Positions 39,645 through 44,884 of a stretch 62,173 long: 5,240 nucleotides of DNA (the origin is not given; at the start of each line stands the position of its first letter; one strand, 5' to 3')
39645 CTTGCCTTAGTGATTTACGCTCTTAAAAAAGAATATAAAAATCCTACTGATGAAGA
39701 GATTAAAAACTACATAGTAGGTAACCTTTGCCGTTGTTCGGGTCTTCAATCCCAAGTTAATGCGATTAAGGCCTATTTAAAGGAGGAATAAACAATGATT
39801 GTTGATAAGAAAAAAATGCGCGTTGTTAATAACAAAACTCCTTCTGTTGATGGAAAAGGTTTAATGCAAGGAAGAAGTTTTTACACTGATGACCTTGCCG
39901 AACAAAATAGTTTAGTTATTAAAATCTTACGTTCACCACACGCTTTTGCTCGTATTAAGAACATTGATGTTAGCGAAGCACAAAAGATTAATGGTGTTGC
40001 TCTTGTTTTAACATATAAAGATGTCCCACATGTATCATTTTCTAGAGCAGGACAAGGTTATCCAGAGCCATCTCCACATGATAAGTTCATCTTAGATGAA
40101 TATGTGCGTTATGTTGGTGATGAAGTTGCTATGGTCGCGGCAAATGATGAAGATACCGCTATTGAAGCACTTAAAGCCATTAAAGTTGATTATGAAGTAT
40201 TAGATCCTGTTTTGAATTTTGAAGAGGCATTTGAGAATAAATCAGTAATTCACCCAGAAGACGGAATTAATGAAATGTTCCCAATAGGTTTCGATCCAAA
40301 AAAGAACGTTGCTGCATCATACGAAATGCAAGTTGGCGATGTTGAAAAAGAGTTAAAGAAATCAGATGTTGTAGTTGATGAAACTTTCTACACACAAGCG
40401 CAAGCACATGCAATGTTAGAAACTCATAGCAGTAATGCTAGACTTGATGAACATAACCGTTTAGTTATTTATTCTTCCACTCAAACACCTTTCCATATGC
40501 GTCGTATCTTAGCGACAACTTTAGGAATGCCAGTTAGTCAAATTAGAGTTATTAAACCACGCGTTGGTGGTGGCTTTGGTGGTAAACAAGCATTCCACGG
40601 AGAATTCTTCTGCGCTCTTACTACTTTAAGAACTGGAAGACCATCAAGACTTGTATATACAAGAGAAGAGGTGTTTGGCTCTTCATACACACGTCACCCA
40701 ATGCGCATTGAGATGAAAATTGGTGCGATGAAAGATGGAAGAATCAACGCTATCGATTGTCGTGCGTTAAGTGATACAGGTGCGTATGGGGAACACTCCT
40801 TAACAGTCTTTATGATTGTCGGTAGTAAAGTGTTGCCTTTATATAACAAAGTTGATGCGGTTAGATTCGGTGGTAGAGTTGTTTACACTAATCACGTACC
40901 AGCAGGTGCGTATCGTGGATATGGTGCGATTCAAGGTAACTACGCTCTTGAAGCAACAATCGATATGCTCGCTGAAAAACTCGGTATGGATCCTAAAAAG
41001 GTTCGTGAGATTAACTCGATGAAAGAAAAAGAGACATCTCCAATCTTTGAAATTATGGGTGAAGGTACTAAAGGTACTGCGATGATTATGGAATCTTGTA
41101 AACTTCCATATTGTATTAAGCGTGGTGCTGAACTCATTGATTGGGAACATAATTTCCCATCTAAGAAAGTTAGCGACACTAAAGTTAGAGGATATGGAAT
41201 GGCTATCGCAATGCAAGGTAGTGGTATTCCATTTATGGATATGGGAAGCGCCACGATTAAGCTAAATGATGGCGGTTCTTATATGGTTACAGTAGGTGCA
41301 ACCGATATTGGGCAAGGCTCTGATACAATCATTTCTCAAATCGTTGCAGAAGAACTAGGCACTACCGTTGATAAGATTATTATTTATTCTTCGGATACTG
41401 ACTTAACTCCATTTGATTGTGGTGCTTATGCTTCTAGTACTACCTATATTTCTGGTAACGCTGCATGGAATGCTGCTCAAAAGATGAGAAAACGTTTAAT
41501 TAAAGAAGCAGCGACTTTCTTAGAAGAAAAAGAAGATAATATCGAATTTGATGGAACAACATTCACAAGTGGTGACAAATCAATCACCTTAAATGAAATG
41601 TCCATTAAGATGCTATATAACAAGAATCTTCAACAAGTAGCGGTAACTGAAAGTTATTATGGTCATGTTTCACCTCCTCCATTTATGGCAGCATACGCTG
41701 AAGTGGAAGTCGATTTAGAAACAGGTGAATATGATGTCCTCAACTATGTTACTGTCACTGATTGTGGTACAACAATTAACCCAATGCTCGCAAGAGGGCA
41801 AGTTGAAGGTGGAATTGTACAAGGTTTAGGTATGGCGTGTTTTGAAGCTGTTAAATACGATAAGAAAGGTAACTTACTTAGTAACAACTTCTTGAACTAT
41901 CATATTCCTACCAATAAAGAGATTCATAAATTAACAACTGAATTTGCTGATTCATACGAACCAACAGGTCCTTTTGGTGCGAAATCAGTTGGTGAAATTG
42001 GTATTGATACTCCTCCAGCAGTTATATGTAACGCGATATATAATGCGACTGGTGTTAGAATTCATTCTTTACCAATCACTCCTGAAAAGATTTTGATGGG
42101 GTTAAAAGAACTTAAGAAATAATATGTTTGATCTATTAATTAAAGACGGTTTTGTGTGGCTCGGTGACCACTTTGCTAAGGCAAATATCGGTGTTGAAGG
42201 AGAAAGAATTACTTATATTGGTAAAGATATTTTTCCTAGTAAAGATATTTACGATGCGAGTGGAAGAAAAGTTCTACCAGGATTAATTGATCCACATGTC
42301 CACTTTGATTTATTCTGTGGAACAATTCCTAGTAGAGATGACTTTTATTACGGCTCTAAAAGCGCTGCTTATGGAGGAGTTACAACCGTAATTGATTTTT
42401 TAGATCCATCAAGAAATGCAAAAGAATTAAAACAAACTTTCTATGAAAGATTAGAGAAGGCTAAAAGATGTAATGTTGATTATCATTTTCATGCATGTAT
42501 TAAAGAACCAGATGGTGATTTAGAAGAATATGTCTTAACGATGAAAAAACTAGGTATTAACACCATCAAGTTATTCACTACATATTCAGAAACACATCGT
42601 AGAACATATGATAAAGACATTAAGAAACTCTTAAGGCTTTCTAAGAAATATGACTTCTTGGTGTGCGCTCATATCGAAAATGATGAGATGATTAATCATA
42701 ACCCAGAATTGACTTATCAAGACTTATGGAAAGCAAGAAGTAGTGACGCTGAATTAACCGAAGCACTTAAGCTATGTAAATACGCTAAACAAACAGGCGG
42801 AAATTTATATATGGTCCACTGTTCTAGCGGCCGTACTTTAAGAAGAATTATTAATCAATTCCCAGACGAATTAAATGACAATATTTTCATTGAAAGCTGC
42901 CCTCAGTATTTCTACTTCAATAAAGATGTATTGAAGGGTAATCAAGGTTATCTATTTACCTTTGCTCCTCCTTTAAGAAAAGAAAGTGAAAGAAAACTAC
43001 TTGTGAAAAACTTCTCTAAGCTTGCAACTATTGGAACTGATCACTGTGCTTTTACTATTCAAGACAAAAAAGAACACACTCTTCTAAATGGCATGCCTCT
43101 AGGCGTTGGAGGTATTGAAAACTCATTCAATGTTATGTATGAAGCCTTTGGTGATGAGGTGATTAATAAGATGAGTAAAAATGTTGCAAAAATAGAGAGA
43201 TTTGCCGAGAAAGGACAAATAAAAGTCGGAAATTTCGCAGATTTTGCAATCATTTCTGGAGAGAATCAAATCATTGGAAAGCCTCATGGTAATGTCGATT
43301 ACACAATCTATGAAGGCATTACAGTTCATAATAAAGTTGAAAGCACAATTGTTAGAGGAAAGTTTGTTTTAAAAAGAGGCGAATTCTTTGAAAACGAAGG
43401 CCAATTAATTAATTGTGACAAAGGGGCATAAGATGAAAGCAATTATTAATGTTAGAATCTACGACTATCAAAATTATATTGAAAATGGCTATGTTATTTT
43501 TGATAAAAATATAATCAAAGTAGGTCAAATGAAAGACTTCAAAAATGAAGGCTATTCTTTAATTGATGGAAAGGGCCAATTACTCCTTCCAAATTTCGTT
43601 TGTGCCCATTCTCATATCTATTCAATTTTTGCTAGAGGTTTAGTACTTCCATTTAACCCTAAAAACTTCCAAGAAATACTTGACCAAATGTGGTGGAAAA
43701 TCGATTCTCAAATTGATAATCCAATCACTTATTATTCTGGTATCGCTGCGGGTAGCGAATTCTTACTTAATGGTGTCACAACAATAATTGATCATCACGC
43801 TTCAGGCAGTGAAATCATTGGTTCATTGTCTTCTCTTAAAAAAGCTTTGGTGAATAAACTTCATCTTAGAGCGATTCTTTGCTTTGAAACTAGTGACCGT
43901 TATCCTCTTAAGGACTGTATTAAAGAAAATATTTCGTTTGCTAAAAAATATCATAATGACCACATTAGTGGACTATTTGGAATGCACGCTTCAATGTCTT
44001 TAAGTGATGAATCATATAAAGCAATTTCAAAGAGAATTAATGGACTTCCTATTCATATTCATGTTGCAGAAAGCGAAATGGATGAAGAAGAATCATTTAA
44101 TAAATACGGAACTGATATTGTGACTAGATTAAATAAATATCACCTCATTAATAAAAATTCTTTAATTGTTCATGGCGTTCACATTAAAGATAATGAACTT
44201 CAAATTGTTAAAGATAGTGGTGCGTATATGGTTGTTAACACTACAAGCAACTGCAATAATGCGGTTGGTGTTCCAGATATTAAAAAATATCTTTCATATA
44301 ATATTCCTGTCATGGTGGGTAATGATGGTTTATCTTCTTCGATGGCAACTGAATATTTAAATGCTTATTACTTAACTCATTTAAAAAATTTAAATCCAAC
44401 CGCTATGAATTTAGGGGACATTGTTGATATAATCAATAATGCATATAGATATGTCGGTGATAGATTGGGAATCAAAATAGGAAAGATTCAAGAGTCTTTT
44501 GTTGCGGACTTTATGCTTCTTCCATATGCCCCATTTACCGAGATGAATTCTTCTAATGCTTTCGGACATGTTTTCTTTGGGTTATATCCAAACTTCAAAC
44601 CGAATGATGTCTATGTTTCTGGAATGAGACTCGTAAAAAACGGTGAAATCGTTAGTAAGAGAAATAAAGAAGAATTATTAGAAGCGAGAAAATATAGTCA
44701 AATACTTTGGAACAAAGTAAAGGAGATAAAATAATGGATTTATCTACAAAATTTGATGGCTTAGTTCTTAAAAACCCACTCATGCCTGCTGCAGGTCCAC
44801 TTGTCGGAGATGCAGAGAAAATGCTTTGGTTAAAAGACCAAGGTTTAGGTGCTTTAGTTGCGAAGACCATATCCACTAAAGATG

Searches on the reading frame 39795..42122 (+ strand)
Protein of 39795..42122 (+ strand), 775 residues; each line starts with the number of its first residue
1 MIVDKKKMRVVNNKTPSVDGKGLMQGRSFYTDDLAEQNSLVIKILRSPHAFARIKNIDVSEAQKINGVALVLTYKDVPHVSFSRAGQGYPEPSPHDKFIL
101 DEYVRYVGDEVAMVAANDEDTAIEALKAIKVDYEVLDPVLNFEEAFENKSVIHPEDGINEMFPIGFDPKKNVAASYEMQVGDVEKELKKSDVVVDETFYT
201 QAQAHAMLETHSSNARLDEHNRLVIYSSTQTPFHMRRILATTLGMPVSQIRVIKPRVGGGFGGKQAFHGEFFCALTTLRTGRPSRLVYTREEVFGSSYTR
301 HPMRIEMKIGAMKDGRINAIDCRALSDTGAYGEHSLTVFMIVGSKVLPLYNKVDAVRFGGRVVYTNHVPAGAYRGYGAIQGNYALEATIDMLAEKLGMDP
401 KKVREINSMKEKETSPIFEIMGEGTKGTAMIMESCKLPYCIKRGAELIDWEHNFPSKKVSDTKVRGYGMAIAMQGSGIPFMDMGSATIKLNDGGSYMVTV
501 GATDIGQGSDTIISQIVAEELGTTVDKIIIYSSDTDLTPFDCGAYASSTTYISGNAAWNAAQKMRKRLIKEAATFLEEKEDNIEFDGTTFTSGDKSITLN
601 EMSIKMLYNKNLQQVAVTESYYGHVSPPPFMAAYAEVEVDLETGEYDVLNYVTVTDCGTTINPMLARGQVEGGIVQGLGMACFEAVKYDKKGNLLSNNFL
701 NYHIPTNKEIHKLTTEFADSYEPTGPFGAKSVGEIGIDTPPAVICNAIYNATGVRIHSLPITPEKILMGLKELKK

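Call 83: search_protein_families(library=pfam, proteins=[window:39795-42122:+], max_evalue=0.00001)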
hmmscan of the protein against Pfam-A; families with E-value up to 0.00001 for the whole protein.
window:39795-42122:+ (775 aa): 3 families
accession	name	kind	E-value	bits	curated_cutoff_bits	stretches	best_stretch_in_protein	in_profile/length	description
PF02738.23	MoCoBD_1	-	2.7e-82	276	27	1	169-407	6-243/244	Molybdopterin cofactor-binding domain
PF20256.3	MoCoBD_2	-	1.5e-80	271.2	27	1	445-710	3-282/283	Molybdopterin cofactor-binding domain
PF01315.27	Ald_Xan_dh_C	-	1.5e-28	99.7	31.3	1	25-136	1-109/110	Aldehyde oxidase and xanthine dehydrogenase, a/b hammerhead domain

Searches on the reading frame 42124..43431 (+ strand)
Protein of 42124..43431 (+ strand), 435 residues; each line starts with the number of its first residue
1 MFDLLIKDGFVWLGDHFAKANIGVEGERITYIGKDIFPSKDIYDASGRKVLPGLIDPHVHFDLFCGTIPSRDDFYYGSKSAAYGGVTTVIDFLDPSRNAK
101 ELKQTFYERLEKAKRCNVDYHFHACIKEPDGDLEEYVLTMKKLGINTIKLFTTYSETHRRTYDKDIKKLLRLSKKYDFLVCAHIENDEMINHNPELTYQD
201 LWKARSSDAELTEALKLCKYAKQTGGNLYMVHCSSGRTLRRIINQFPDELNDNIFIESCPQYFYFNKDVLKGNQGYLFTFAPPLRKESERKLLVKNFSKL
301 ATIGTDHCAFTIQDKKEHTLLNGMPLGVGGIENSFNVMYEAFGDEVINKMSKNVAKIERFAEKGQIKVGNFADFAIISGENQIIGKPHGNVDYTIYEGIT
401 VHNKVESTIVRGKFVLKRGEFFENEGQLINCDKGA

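Call 83: search_protein_families(library=pfam, proteins=[window:42124-43431:+], max_evalue=0.00001)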
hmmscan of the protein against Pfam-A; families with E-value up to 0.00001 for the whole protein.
window:42124-43431:+ (435 aa): 2 families
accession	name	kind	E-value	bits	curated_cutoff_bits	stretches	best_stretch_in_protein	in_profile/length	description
PF01979.26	Amidohydro_1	-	5.6e-17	62.4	25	1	50-415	2-345/345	Amidohydrolase family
PF07969.17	Amidohydro_3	-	3.4e-11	43.7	29.7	0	345-415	411-471/472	Amidohydrolase family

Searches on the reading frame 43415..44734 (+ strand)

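Call 83: search_protein_families(library=pfam, proteins=[window:43415-44734:+], max_evalue=0.00001)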
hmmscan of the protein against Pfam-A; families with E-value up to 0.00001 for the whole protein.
window:43415-44734:+ (439 aa): 1 family
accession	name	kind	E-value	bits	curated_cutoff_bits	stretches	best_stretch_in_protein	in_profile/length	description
PF01979.26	Amidohydro_1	-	2.7e-26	93.1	25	1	57-403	2-342/345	Amidohydrolase family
